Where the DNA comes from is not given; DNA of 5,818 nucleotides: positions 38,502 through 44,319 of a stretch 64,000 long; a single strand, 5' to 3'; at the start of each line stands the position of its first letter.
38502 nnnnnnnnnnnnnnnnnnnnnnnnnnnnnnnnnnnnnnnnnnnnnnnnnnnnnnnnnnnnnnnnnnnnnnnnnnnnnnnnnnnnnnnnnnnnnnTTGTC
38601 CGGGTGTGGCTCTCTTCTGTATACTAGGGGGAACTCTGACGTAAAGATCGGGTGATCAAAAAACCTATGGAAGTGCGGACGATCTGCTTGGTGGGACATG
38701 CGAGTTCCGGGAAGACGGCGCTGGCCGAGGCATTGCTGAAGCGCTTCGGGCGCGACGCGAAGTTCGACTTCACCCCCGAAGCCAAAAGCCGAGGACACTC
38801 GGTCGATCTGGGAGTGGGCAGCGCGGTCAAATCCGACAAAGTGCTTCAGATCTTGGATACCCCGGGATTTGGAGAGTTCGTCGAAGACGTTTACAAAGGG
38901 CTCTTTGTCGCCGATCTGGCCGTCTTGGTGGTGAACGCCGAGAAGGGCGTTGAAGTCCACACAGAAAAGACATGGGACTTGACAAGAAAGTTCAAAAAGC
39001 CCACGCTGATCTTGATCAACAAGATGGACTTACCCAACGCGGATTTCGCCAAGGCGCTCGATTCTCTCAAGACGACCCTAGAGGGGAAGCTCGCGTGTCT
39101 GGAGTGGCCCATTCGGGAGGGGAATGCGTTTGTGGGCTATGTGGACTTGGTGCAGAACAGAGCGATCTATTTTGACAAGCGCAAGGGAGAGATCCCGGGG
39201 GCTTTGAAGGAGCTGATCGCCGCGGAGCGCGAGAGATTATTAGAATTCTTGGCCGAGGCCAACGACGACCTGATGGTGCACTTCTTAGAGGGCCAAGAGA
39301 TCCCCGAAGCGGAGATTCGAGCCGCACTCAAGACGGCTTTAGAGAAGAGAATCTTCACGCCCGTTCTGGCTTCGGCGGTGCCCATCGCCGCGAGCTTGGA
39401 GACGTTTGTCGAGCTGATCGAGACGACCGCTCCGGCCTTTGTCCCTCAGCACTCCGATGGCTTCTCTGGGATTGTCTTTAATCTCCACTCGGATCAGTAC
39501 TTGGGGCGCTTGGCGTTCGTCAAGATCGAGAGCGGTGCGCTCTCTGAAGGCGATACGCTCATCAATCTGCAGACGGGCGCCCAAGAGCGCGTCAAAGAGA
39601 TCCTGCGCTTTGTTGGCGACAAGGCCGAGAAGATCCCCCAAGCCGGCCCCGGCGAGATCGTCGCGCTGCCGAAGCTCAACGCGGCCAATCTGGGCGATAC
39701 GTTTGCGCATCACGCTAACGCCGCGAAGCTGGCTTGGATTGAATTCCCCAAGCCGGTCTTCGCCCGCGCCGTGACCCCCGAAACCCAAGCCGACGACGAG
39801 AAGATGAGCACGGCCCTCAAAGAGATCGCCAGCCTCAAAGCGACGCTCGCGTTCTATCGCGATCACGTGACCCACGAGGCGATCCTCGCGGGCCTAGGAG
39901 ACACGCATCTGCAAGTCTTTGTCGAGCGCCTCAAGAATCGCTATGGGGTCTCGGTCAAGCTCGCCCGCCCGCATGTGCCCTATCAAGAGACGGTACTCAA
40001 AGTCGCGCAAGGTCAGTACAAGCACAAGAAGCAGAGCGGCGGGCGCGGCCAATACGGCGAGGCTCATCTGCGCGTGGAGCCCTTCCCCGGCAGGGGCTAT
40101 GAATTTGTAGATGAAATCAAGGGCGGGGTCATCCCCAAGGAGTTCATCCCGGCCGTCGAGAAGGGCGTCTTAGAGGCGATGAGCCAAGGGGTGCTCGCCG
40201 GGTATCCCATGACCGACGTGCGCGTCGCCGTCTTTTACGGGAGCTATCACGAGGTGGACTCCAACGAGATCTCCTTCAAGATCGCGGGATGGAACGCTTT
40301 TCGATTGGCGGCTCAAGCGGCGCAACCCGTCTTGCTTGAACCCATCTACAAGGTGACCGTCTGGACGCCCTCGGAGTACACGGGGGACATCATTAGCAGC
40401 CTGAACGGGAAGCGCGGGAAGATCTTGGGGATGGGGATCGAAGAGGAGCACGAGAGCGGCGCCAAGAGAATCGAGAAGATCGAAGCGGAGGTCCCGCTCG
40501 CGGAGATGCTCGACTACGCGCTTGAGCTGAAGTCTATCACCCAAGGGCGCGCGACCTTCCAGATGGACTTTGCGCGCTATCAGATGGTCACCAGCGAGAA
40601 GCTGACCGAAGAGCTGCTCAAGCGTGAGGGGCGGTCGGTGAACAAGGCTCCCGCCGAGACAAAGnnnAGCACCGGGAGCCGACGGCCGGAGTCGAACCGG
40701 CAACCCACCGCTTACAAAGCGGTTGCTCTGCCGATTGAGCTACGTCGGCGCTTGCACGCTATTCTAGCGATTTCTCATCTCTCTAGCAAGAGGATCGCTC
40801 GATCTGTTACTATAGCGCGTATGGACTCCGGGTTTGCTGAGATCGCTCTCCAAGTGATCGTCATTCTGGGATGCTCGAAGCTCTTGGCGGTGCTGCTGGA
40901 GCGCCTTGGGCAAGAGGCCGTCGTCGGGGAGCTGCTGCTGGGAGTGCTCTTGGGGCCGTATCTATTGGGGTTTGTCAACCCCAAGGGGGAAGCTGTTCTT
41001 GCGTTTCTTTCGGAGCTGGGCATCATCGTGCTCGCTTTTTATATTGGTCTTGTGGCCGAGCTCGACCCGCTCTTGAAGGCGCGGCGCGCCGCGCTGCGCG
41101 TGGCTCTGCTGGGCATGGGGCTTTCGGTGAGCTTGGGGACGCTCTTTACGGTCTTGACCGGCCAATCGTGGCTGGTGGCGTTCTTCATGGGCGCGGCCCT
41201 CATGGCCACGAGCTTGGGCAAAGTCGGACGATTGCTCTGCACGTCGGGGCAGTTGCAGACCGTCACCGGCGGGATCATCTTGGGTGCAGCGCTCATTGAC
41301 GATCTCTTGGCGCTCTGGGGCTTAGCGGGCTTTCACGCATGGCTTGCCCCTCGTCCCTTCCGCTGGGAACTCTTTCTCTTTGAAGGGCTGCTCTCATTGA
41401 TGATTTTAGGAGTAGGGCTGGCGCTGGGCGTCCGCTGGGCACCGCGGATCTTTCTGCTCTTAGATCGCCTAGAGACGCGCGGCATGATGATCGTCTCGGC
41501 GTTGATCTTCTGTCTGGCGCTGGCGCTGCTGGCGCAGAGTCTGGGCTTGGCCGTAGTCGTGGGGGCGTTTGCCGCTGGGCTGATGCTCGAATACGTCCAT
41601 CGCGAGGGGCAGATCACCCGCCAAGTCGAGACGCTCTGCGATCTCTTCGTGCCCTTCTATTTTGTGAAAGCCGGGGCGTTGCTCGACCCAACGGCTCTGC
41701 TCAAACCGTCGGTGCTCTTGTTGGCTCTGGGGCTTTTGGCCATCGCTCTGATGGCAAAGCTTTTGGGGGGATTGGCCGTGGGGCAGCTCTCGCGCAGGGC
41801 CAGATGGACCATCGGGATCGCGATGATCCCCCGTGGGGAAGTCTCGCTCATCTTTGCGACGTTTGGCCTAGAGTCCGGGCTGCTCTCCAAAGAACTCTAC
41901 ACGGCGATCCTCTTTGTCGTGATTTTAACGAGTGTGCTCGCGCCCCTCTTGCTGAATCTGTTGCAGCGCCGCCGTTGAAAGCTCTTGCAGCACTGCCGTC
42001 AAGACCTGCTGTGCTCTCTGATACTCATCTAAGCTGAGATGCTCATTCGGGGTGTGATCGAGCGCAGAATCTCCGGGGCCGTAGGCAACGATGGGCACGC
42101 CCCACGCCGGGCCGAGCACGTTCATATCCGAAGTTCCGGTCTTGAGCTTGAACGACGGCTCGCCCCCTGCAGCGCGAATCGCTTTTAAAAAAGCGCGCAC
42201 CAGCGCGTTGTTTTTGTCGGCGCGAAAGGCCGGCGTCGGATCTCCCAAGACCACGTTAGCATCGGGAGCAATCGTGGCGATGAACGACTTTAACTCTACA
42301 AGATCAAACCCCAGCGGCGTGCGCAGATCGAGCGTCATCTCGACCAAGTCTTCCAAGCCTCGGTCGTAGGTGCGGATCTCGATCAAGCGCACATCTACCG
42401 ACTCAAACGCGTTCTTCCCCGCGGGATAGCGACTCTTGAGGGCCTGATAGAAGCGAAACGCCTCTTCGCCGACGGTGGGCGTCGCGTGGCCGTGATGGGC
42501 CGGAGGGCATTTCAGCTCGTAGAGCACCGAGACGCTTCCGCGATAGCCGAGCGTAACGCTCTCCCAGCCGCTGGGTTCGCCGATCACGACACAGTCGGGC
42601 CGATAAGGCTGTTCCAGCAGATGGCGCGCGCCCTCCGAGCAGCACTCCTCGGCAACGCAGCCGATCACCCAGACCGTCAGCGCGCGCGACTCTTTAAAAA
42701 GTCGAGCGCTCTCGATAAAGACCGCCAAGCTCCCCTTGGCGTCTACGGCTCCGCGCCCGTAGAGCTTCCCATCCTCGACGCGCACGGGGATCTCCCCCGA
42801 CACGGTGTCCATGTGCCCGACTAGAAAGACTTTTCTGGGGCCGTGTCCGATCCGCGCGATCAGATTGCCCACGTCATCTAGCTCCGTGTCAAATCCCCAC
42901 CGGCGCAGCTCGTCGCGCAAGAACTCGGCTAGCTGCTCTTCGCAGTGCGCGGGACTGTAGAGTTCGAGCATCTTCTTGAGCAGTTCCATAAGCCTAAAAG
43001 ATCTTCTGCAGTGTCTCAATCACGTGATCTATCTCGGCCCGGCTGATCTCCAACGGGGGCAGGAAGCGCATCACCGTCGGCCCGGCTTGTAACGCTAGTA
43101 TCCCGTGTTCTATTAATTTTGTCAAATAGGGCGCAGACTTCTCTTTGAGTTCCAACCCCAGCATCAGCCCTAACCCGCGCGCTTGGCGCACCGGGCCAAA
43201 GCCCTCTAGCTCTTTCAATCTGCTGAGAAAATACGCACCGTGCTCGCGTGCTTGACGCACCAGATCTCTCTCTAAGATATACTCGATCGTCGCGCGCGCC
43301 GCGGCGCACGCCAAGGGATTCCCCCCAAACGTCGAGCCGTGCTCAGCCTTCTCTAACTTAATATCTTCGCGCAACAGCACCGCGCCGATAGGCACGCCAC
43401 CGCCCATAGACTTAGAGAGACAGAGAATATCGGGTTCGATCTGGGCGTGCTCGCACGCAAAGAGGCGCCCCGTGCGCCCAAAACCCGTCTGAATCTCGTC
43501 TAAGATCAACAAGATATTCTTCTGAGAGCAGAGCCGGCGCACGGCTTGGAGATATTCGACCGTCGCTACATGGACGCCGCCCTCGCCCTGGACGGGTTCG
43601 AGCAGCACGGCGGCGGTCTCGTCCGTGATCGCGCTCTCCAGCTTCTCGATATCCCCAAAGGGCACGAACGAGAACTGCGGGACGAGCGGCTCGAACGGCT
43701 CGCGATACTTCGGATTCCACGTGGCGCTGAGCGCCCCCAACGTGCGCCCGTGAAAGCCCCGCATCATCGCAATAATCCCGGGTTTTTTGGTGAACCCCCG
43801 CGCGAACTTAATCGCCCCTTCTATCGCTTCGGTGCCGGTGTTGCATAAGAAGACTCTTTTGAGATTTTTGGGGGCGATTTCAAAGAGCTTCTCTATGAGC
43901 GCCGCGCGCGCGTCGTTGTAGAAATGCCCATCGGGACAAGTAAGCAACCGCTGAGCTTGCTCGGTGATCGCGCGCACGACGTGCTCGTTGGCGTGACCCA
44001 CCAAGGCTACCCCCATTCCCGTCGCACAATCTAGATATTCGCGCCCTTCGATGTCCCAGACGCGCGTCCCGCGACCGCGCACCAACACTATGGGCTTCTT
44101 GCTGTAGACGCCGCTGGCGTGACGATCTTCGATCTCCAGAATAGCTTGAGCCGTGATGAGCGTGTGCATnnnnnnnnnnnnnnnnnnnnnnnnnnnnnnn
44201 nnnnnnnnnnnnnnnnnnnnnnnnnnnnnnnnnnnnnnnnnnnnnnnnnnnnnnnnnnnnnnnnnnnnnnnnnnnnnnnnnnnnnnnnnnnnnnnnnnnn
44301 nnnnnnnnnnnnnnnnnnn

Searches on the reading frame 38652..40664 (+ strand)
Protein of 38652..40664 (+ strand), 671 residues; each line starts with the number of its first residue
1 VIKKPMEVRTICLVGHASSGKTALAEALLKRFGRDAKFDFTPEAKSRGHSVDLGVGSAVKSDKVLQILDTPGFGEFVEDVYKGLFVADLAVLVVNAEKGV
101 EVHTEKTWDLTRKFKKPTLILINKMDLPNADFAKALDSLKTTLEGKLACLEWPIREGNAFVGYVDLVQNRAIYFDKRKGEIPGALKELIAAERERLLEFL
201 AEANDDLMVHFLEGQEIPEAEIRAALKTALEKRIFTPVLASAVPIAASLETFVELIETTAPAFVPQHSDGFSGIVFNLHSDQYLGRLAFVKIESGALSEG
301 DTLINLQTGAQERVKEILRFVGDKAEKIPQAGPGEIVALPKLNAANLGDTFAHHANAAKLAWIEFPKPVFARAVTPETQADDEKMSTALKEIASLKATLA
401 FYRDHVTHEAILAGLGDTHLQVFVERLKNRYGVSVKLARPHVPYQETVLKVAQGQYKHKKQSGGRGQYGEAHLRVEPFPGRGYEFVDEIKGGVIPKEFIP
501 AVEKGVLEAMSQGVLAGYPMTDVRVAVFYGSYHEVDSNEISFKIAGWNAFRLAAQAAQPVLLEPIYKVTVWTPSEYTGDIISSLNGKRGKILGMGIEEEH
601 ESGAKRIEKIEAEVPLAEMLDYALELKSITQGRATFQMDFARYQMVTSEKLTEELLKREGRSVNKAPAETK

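Call 12: search_protein_families(library=pfam, proteins=[window:38652-40664:+], max_evalue=0.00001)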
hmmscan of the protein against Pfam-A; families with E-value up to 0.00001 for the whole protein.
window:38652-40664:+ (671 aa): 7 families
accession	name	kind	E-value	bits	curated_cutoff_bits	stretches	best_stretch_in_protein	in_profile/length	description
PF03764.24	EFG_IV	-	1.9e-41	141.1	24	1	440-558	1-121/121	Elongation factor G, domain IV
PF00009.33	GTP_EFTU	-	4e-30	105.2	26.5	1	7-222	2-151/188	Elongation factor Tu GTP binding domain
PF00679.30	EFG_C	-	4.5e-25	87.9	27.9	1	560-652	1-87/89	Elongation factor G C-terminus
PF14492.12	EFG_III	-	3e-20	72.5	27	1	365-438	1-74/75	Elongation Factor G, domain III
PF22042.2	EF-G_D2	-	1.9e-17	63.6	27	1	271-352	2-82/84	Elongation factor G domain 2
PF03144.31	GTP_EFTU_D2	-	3.7e-10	40.5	30.3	1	285-351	1-72/73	Elongation factor Tu domain 2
PF01926.29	MMR_HSR1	-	1.4e-07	32.1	21.9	1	10-124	1-113/113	50S ribosome-binding GTPase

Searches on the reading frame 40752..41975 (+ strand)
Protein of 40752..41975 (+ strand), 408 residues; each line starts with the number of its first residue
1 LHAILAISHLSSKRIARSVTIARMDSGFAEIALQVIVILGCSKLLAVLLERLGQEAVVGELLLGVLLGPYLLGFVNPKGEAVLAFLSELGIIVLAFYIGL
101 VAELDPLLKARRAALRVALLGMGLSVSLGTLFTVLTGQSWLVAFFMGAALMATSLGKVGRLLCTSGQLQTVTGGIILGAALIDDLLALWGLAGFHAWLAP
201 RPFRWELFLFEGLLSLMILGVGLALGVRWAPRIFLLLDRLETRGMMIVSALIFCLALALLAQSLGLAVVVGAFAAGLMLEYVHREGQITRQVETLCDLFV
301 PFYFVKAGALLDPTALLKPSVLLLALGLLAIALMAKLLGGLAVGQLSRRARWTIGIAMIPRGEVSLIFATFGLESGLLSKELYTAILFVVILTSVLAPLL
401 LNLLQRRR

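Call 12: search_protein_families(library=pfam, proteins=[window:40752-41975:+], max_evalue=0.00001)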
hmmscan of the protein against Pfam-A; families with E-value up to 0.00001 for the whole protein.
window:40752-41975:+ (408 aa): 1 family
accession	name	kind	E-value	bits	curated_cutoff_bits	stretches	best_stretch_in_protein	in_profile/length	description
PF00999.27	Na_H_Exchanger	-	3.4e-54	184.6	26.2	1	46-401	8-369/375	Sodium/hydrogen exchanger, transmembrane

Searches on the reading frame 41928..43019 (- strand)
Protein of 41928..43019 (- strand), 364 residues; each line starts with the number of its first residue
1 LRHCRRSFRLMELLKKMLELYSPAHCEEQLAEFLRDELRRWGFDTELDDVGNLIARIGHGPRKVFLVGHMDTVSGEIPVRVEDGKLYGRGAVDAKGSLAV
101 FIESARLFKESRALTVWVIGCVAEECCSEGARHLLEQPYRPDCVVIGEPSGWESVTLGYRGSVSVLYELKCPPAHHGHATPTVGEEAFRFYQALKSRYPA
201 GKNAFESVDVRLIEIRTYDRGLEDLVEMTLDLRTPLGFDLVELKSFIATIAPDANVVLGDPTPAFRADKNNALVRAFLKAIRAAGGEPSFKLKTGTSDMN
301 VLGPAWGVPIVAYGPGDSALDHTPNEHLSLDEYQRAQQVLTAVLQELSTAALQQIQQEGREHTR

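Call 12: search_protein_families(library=pfam, proteins=[window:41928-43019:-], max_evalue=0.00001)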
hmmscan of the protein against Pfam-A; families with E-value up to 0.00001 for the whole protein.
window:41928-43019:- (364 aa): 2 families
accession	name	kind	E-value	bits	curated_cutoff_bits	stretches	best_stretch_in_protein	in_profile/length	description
PF01546.33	Peptidase_M20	-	7.2e-31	108.1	24.6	1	66-345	2-205/206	Peptidase family M20/M25/M40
PF04389.22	Peptidase_M28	-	6.8e-06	26.4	21.3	0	52-138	1-81/193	Peptidase family M28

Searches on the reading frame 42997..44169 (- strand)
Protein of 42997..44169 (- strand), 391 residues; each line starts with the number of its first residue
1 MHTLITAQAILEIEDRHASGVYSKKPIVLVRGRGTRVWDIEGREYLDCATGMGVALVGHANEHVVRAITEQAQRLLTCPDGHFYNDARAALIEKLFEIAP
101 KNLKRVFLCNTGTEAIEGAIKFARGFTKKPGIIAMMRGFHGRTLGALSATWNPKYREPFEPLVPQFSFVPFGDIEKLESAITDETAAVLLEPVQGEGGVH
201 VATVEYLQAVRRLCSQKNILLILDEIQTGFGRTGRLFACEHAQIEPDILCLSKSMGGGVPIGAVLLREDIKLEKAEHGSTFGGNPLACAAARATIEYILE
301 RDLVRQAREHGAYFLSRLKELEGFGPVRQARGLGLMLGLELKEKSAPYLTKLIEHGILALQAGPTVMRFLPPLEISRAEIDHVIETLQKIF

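Call 13: search_protein_families(library=pfam, proteins=[window:42997-44169:-], max_evalue=0.00001)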
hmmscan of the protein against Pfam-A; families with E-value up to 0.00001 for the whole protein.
window:42997-44169:- (391 aa): 2 families
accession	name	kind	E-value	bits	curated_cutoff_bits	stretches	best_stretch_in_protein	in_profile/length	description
PF00202.27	Aminotran_3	-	5.2e-118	394.7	30.5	1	25-390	9-402/403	Aminotransferase class-III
PF00155.27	Aminotran_1_2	-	9.6e-08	32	19.7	1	62-369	20-344/361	Aminotransferase class I and II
